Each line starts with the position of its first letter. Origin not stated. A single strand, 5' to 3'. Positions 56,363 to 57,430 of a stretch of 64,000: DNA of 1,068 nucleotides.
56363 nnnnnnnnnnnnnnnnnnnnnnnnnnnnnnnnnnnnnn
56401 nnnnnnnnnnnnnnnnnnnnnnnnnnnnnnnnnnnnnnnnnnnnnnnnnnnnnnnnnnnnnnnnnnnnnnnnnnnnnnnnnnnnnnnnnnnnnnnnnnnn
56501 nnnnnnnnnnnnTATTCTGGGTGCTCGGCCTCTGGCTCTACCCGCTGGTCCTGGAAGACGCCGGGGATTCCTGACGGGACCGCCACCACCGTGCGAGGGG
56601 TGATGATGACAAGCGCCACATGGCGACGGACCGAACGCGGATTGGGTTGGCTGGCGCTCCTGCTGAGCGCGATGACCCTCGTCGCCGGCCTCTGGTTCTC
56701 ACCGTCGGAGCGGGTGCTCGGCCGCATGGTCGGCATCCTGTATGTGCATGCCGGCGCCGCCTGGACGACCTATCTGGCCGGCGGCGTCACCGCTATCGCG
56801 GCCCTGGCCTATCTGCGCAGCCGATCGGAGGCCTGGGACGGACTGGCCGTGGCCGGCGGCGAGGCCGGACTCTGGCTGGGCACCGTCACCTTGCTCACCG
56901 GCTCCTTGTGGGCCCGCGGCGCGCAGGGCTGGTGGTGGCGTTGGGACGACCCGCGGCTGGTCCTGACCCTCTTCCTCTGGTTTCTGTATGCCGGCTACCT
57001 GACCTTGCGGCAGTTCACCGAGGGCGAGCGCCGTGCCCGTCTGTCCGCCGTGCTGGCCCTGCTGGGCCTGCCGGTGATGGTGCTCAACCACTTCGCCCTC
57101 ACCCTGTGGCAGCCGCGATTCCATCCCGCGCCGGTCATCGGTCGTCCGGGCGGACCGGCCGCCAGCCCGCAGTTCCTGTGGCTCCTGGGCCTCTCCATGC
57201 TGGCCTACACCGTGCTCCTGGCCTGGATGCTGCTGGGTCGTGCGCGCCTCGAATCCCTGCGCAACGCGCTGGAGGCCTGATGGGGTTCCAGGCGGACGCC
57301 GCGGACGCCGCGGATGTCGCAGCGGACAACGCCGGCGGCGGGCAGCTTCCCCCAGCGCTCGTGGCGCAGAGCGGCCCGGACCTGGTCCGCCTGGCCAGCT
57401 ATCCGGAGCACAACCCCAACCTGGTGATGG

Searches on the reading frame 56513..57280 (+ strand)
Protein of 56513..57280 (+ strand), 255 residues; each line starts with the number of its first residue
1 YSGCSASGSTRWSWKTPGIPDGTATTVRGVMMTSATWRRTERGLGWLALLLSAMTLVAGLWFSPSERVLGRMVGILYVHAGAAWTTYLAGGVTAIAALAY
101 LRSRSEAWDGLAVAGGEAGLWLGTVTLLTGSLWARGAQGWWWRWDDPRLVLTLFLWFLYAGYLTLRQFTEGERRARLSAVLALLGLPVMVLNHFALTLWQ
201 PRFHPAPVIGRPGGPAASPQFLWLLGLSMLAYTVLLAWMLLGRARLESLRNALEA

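Call 31: search_protein_families(library=pfam, proteins=[window:56513-57280:+], max_evalue=0.001)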
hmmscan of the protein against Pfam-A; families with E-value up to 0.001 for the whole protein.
window:56513-57280:+ (255 aa): 1 family
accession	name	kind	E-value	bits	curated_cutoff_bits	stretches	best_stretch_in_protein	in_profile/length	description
PF01578.25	Cytochrom_C_asm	-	1.5e-19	71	29.9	1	44-203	34-211/212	Cytochrome C assembly protein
